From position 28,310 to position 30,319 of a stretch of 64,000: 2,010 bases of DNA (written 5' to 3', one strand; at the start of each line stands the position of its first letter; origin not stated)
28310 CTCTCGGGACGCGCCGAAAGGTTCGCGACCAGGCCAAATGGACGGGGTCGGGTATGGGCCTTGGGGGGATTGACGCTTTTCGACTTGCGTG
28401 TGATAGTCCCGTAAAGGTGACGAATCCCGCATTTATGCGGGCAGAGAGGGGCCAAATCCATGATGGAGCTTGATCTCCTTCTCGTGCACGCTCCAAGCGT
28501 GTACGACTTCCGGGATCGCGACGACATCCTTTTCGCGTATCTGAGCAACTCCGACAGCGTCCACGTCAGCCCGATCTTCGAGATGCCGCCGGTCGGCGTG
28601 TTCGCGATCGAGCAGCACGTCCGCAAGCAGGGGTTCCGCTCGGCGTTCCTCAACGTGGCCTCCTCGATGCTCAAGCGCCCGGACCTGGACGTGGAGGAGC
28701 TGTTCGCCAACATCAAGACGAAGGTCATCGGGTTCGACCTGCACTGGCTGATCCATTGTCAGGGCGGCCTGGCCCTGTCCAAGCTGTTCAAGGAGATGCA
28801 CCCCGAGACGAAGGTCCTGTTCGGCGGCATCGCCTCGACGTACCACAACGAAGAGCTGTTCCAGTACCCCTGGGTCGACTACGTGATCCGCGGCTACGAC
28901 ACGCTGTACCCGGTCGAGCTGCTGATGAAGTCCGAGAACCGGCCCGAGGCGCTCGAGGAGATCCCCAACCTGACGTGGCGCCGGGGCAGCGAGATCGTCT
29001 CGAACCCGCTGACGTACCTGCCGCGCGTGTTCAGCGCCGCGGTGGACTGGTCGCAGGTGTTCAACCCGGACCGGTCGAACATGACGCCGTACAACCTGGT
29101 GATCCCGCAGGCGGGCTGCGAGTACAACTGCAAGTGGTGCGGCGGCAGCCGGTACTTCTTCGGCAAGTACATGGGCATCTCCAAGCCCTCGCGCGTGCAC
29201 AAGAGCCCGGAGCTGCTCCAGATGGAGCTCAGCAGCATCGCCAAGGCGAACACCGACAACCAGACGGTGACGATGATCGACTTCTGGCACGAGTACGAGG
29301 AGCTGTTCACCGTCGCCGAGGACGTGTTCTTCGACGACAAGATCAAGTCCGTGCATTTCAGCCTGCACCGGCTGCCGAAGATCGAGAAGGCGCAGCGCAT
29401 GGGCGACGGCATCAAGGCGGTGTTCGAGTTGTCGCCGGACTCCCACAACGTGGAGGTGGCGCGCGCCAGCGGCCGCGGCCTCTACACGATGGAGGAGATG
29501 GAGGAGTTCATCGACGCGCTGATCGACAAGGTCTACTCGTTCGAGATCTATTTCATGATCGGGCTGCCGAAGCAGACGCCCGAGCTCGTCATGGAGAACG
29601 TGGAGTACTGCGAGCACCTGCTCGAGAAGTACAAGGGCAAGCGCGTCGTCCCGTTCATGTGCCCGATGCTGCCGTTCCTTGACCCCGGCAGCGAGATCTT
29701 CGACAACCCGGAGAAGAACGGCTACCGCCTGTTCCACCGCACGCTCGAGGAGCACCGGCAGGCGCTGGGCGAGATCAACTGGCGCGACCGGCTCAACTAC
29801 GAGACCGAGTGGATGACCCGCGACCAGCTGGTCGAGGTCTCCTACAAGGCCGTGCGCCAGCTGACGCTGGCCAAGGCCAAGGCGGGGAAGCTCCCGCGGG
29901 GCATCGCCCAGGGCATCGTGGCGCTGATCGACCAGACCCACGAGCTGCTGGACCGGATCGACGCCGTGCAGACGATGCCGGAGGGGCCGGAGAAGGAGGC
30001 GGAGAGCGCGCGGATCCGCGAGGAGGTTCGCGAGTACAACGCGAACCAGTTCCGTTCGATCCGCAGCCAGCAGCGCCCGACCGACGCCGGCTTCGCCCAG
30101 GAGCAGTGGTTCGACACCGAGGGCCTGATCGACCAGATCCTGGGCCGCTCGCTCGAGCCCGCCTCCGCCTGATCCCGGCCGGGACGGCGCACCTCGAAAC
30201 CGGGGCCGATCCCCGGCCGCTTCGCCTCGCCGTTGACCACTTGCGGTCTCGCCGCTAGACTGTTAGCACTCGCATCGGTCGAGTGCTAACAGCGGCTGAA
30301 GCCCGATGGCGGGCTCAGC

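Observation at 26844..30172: Accessory insertion between tsaD and groES carrying a lower-GC cobalamin-dependent radical SAM enzyme of unknown substrate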

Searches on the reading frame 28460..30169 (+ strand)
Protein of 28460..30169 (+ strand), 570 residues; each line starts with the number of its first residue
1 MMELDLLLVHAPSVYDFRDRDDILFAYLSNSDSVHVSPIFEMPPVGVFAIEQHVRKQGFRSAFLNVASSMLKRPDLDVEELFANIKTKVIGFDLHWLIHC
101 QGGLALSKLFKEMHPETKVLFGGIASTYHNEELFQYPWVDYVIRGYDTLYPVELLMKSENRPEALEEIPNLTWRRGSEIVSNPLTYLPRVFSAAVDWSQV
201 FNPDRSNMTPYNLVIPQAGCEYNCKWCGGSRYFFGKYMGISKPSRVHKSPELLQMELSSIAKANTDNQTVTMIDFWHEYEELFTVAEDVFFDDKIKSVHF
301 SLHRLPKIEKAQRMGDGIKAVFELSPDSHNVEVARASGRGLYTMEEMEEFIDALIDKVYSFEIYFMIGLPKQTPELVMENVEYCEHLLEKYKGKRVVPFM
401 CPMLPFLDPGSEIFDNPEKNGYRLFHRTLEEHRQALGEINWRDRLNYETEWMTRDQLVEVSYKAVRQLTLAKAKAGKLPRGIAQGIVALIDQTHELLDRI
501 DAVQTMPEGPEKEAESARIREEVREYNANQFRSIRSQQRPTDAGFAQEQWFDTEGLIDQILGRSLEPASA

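Call 7: search_protein_families(library=pfam, proteins=[window:28460-30169:+], max_evalue=0.01)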
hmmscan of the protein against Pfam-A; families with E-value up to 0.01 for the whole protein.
window:28460-30169:+ (570 aa): 2 families
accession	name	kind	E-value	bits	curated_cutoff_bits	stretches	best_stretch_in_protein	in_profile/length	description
PF02310.24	B12-binding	-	1.6e-12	47.7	32.1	1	40-148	10-114/121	B12 binding domain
PF04055.27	Radical_SAM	-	8.5e-07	29.7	29.5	1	214-382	1-164/166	Radical SAM superfamily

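Call 8: search_protein_families(library=ncbifam, proteins=[window:28460-30169:+], max_evalue=0.01)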
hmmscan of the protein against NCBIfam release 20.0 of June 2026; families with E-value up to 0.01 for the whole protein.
window:28460-30169:+ (570 aa): 8 families
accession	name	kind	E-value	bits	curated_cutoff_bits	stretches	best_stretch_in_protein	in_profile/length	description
TIGR04190.1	B12_SAM_Ta0216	equivalog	2.9e-110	369.5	500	1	5-502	1-508/554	TIGR04190 family B12-binding domain/radical SAM domain protein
TIGR02026.1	BchE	equivalog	5.8e-12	45.2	481.35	1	41-238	19-220/497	magnesium-protoporphyrin IX monomethyl ester anaerobic oxidative cyclase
NF033712.0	B12_rSAM_KedN5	subfamily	5.8e-07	28.1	700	1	79-227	55-211/624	KedN5 family methylcobalamin-dependent radical SAM C-methyltransferase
TIGR03975.1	rSAM_ocin_1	subfamily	9.7e-07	27.6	281.85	1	79-180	121-223/606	RiPP maturation radical SAM C-methyltransferase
TIGR04367.1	HpnR_B12_rSAM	equivalog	6.9e-05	21.6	650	1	42-246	20-220/490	hopanoid C-3 methylase HpnR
NF050148.1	rSAM_ApyD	equivalog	0.00089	17.8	750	1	105-252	92-239/645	RiPP biosynthesis radical SAM protein ApyD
TIGR04013.1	B12_SAM_MJ_1487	hypoth_equivalog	0.001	18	251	0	106-233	59-173/382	TIGR04013 family B12-binding domain/radical SAM domain-containing protein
NF038361.1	rSAM_Sden_1168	equivalog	0.0028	16.3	575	0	83-155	137-215/560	Sden_1168 family B12-binding radical SAM P-methyltransferase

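Call 9: find_homologous_proteins(query=window:28460-30169:+, max_evalue=0.00001)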
Query window:28460-30169:+ (570 aa): 3755 proteins with E <= 0.00001 among 8000 candidates; the best 120 are listed.
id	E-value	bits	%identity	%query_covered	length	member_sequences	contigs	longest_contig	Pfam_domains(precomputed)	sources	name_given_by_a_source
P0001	0.0e+0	1294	100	98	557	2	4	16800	PF04055.28,PF02310.25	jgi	jgi:clorobiocin biosynthesis protein CloN6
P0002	0.0e+0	1148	84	100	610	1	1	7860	PF04055.28,PF02310.25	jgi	jgi:clorobiocin/coumermycin A biosynthesis protein CloN6/CouN6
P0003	3.3e-265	899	66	99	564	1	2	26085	PF04055.28,PF02310.25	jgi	jgi:clorobiocin biosynthesis protein CloN6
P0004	4.8e-262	889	66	99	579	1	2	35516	PF04055.28,PF02310.25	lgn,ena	-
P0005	8.4e-257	871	62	99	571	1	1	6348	PF04055.28,PF02310.25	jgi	jgi:clorobiocin biosynthesis protein CloN6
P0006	1.3e-256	871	64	100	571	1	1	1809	PF04055.28,PF02310.25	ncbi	ncbi:MAG: cobalamin-dependent protein [Polyangiaceae bacterium]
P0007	1.9e-255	867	63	98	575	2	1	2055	PF04055.28,PF02310.25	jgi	jgi:clorobiocin biosynthesis protein CloN6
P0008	2.3e-255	867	62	98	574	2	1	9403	PF04055.28,PF02310.25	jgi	jgi:clorobiocin biosynthesis protein CloN6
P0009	6.6e-255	865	65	98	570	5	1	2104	PF04055.28,PF02310.25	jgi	-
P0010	1.0e-254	865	65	98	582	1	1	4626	PF04055.28,PF02310.25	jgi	jgi:clorobiocin biosynthesis protein CloN6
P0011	2.5e-254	863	64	98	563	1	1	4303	PF04055.28,PF02310.25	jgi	jgi:clorobiocin biosynthesis protein CloN6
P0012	9.9e-254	861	65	98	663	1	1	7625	PF04055.28,PF02310.25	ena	-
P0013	1.1e-253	861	65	98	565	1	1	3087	PF04055.28,PF02310.25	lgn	-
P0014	8.1e-253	858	65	98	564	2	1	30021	PF04055.28,PF02310.25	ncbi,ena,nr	ncbi:MAG TPA: cobalamin-dependent protein [Polyangiaceae bacterium]|nr:cobalamin-dependent protein [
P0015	1.0e-252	858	63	98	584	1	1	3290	PF02310.25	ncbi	-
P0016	3.3e-252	856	62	100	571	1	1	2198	PF02310.25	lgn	-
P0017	3.3e-252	856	64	98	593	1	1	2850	PF04055.28,PF02310.25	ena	-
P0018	3.6e-252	856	63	100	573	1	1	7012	PF04055.28,PF02310.25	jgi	jgi:clorobiocin biosynthesis protein CloN6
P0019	5.6e-252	856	64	97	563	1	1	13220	PF04055.28,PF02310.25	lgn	-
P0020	1.1e-251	854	63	99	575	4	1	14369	PF04055.28,PF02310.25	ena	-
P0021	2.7e-251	853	64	99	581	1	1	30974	PF04055.28,PF02310.25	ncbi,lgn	-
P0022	6.0e-251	852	63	98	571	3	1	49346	PF04055.28,PF02310.25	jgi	jgi:clorobiocin biosynthesis protein CloN6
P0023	1.9e-250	850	64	100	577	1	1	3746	PF04055.28,PF02310.25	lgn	-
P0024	3.3e-250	850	64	98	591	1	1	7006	PF02310.25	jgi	jgi:clorobiocin biosynthesis protein CloN6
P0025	1.1e-249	848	64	98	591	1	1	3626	PF02310.25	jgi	jgi:clorobiocin biosynthesis protein CloN6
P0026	1.1e-249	848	63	98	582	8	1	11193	PF04055.28,PF02310.25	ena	-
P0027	1.5e-249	848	61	98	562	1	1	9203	PF04055.28,PF02310.25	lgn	-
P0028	5.6e-249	846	63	97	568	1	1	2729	PF04055.28,PF02310.25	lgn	-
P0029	6.6e-249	845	64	98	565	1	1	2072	PF04055.28,PF02310.25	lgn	-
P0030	9.8e-249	845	60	99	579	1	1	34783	PF04055.28,PF02310.25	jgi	jgi:clorobiocin/coumermycin A biosynthesis protein CloN6/CouN6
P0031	2.1e-248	844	62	99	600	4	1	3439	PF04055.28,PF02310.25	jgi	-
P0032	2.6e-248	843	62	98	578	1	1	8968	PF04055.28,PF02310.25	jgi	jgi:clorobiocin biosynthesis protein CloN6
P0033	6.5e-248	842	61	100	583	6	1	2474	PF04055.28,PF02310.25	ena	-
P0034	8.3e-248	842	63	98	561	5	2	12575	PF04055.28,PF02310.25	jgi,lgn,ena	-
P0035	1.9e-247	841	63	98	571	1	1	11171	PF04055.28,PF02310.25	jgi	jgi:clorobiocin biosynthesis protein CloN6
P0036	2.3e-247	840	64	97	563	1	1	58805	PF02310.25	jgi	jgi:clorobiocin biosynthesis protein CloN6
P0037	8.5e-247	838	61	99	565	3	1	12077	PF02310.25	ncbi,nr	ncbi:MAG: cobalamin-dependent protein [Planctomycetes bacterium]|nr:cobalamin-dependent protein [Pla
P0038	1.5e-246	838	63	100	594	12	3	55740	PF04055.28,PF02310.25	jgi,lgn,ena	-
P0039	1.7e-246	837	63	98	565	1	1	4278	PF04055.28,PF02310.25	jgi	-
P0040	3.5e-246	836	63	98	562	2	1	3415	PF04055.28,PF02310.25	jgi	jgi:clorobiocin biosynthesis protein CloN6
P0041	2.4e-244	830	63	97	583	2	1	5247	PF04055.28,PF02310.25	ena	-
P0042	3.0e-244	830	62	98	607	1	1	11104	PF04055.28,PF02310.25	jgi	jgi:clorobiocin biosynthesis protein CloN6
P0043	8.8e-244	828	64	98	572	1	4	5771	PF04055.28,PF02310.25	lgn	-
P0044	9.4e-243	825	61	98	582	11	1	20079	PF04055.28,PF02310.25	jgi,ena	-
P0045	2.3e-242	824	61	98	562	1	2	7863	PF04055.28,PF02310.25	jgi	jgi:clorobiocin/coumermycin A biosynthesis protein CloN6/CouN6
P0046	9.4e-242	822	62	98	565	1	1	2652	PF04055.28,PF02310.25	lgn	-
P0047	3.3e-240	817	60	99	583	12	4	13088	PF04055.28,PF02310.25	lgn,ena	-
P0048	8.9e-240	815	62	98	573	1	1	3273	PF04055.28,PF02310.25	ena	-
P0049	1.2e-237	808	61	99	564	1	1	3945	PF04055.28,PF02310.25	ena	-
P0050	2.1e-237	807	61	98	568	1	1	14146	PF04055.28,PF02310.25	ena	-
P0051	2.5e-237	807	61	99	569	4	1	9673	PF04055.28,PF02310.25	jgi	jgi:clorobiocin biosynthesis protein CloN6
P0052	2.5e-237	807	61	98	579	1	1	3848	PF04055.28,PF02310.25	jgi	jgi:clorobiocin/coumermycin A biosynthesis protein CloN6/CouN6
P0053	6.6e-237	806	61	98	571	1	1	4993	PF04055.28,PF02310.25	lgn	-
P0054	8.4e-236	802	61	97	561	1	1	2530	PF04055.28,PF02310.25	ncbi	-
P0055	2.0e-235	801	59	100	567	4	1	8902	PF04055.28,PF02310.25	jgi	jgi:clorobiocin biosynthesis protein CloN6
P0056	6.3e-235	799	61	98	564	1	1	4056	PF02310.25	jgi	-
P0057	1.4e-233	795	60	99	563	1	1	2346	PF04055.28,PF02310.25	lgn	-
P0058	9.2e-233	792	59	98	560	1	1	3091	PF04055.28,PF02310.25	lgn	-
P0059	6.4e-232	789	58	98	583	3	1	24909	PF02310.25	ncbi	-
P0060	3.8e-231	787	60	96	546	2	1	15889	PF04055.28,PF02310.25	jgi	jgi:clorobiocin biosynthesis protein CloN6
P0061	1.9e-229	781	60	99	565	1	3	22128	PF04055.28,PF02310.25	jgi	jgi:clorobiocin/coumermycin A biosynthesis protein CloN6/CouN6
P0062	2.0e-229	781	58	98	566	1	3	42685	PF04055.28,PF02310.25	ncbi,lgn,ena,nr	ncbi:MAG: cobalamin-dependent protein [Candidatus Marinimicrobia bacterium]|nr:cobalamin-dependent p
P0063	1.5e-228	778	58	98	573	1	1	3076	PF04055.28,PF02310.25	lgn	-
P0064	3.8e-225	767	59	98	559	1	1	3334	PF02310.25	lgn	-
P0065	5.1e-225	767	60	92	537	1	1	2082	PF04055.28,PF02310.25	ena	-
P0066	2.7e-222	758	56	98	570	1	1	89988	PF04055.28,PF02310.25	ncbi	ncbi:MAG: cobalamin-dependent protein [bacterium]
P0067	1.5e-217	742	56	98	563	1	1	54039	PF04055.28,PF02310.25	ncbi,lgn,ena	-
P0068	2.4e-217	741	55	98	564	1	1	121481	PF04055.28,PF02310.25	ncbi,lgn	-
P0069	3.1e-217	741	57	98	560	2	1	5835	PF02310.25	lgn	-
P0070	1.4e-216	739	56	98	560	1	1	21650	PF02310.25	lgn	-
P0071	4.7e-216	737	56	99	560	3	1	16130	PF04055.28,PF02310.25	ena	-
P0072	5.6e-215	733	56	97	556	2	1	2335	PF04055.28,PF02310.25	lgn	-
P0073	1.5e-214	732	55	97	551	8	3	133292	PF04055.28,PF02310.25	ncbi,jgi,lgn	jgi:clorobiocin biosynthesis protein CloN6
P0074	2.8e-213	728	54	97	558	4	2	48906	PF04055.28,PF02310.25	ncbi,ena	-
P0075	5.2e-213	727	55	99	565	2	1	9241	PF04055.28,PF02310.25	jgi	jgi:clorobiocin biosynthesis protein CloN6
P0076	1.7e-212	725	56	98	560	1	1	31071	PF02310.25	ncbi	-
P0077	2.2e-212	725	61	88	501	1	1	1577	PF04055.28,PF02310.25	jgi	-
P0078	6.0e-208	710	54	98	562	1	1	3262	PF02310.25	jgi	jgi:clorobiocin/coumermycin A biosynthesis protein CloN6/CouN6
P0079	1.1e-207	709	55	99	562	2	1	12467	PF02310.25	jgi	-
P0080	4.8e-206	704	54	99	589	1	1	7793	PF04055.28,PF02310.25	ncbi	-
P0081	7.3e-206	703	55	97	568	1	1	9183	PF04055.28,PF02310.25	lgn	-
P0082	1.9e-204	699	53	97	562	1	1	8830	PF02310.25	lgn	-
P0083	2.9e-204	698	53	98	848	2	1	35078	PF03102.21,PF04055.28,PF00793.27,PF02310.25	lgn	-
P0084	3.7e-203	694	52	98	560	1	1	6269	PF02310.25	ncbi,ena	-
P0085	1.4e-202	692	53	97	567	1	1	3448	PF04055.28,PF02310.25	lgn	-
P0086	9.3e-202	690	52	98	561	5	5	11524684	PF04055.28,PF02310.25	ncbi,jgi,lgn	ncbi:MAG: cobalamin-dependent protein [Deltaproteobacteria bacterium]|jgi:clorobiocin biosynthesis p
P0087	1.3e-197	676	50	98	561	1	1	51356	PF02310.25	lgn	-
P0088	6.0e-197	674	52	98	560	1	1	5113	PF02310.25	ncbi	-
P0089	2.4e-196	672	51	98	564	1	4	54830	PF02310.25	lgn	-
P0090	4.9e-194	664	52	98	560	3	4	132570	PF04055.28,PF02310.25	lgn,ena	-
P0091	1.1e-192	660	49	98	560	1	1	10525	PF02310.25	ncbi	-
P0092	2.4e-192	659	51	97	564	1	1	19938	PF04055.28,PF02310.25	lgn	-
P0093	6.8e-192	657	49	97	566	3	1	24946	PF04055.28,PF02310.25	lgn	-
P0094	7.8e-192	657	52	98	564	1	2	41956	PF04055.28,PF02310.25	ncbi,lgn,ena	-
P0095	2.6e-191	655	49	97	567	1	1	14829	PF04055.28,PF02310.25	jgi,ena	-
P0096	3.4e-191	655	51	97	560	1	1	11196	PF04055.28,PF02310.25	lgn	-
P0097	2.7e-187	642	49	97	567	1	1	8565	PF04055.28,PF02310.25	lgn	-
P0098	5.4e-186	638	48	98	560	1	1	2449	PF02310.25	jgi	-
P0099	3.9e-181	622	56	82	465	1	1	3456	PF04055.28,PF02310.25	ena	-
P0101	4.8e-169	582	48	98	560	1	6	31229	PF04055.28,PF02310.25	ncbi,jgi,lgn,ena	-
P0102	1.7e-167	577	48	98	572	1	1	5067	PF02310.25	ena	-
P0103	2.5e-166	573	47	98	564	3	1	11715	PF04055.28,PF02310.25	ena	-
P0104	5.0e-166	572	48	98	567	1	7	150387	PF04055.28,PF02310.25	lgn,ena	-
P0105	2.8e-160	553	45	98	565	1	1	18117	PF04055.28,PF02310.25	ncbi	-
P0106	9.7e-145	501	45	92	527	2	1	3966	PF04055.28,PF02310.25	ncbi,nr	ncbi:MAG: hypothetical protein QGH45_15365, partial [Myxococcota bacterium]|nr:hypothetical protein 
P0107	7.7e-144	499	43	98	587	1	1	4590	PF04055.28,PF02310.25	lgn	-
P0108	2.1e-141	490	42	97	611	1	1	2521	PF04055.28,PF02310.25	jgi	jgi:clorobiocin/coumermycin A biosynthesis protein CloN6/CouN6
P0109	2.6e-140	487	39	98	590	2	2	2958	PF04055.28,PF02310.25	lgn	-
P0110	5.9e-140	486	43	97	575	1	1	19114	PF04055.28,PF02310.25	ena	-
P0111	6.7e-140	486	43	97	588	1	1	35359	PF04055.28,PF02310.25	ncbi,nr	ncbi:MAG: cobalamin-dependent protein [Acidobacteriota bacterium]|nr:cobalamin-dependent protein [Ac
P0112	7.0e-140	485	43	97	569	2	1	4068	PF04055.28,PF02310.25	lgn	-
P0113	1.8e-139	484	42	97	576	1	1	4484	PF04055.28,PF02310.25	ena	-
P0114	2.0e-139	484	42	98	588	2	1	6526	PF04055.28,PF02310.25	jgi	-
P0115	2.0e-139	484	43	98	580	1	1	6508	PF04055.28,PF02310.25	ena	-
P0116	6.2e-139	482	42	98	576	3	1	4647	PF04055.28,PF02310.25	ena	-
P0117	6.3e-139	482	42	97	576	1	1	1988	PF04055.28,PF02310.25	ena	-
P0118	1.2e-138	481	42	99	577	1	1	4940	PF04055.28,PF02310.25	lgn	-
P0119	1.4e-138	481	41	100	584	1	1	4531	PF04055.28,PF02310.25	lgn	-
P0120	1.8e-138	481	41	97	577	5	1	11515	PF04055.28,PF02310.25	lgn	-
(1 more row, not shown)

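Call 10: search_solved_structures(query=window:28460-30169:+, max_evalue=1, show_alignments=2)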
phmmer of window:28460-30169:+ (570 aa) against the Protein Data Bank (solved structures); distinct sequences matched with E-value up to 1: 1.
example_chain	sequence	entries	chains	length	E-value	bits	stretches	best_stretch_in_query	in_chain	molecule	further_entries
7kdx_A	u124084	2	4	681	0.0055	18.6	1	103-228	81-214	Methyltransferase TokK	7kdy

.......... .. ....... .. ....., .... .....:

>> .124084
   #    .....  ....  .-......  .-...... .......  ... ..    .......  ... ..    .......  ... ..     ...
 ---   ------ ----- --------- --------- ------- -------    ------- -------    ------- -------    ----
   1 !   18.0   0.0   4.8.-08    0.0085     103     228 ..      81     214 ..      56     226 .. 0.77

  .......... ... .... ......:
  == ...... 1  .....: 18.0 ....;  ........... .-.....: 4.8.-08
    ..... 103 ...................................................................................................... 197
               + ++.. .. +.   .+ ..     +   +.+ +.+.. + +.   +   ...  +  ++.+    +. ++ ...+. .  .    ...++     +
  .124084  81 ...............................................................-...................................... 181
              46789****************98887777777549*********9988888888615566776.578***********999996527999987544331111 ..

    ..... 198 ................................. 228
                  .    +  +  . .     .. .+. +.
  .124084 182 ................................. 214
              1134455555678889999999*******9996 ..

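Call 13: find_encoding_contigs(protein=P0002, flank=10000, max_places=3)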
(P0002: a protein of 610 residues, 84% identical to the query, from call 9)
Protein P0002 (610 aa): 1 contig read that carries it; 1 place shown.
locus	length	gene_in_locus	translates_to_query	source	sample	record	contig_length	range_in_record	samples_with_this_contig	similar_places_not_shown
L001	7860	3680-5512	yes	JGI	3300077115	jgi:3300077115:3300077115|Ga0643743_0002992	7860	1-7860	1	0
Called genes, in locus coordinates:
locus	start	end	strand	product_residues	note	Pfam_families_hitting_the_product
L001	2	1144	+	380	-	?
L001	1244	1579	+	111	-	-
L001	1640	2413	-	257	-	-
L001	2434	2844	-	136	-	-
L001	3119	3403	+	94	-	-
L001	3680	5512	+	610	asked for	PF02310:B12-binding, PF04055:Radical_SAM (weak)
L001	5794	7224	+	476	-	PF01554:MatE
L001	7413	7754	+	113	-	-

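Call 14: find_encoding_contigs(protein=P0003, flank=10000, max_places=3)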
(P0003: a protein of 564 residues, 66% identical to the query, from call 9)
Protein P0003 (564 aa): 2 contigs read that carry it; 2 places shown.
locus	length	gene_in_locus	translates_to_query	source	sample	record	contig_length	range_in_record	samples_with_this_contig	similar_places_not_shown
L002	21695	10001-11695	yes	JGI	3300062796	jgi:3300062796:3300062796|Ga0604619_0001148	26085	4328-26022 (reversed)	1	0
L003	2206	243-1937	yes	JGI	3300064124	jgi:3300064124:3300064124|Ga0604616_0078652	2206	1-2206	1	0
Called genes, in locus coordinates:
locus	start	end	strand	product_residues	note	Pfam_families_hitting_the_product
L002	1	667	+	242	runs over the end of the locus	?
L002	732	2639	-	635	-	PF02743:dCache_1, PF00672:HAMP, PF00512:HisKA, PF02518:HATPase_c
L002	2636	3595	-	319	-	PF09084:NMT1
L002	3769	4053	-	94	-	PF04011:LemA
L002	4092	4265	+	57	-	-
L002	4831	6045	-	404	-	PF00561:Abhydrolase_1, PF12146:Hydrolase_4, PF12697:Abhydrolase_6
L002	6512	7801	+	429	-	-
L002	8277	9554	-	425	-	PF00561:Abhydrolase_1, PF12146:Hydrolase_4, PF12697:Abhydrolase_6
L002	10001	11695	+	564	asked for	PF02310:B12-binding, PF04055:Radical_SAM (weak)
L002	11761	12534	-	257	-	PF00797:Acetyltransf_2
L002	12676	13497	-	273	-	PF01209:Ubie_methyltran (weak), PF13489:Methyltransf_23, PF01728:FtsJ (weak), PF13847:Methyltransf_31, PF08241:Methyltransf_11, PF08242:Methyltransf_12, PF13649:Methyltransf_25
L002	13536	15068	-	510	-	PF00501:AMP-binding, PF13193:AMP-binding_C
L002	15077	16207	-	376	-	PF02771:Acyl-CoA_dh_N, PF11794:HpaB_N (faint), PF02770:Acyl-CoA_dh_M, PF00441:Acyl-CoA_dh_1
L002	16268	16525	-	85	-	-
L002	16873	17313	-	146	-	-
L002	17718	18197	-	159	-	-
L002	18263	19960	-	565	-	-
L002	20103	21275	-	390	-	PF13433:Peripla_BP_5, PF13458:Peripla_BP_6, PF01094:ANF_receptor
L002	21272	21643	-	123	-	PF21741:DUF6867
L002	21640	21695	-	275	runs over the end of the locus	PF00005:ABC_tran, PF13304:AAA_21 (weak)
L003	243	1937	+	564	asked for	PF02310:B12-binding, PF04055:Radical_SAM (weak)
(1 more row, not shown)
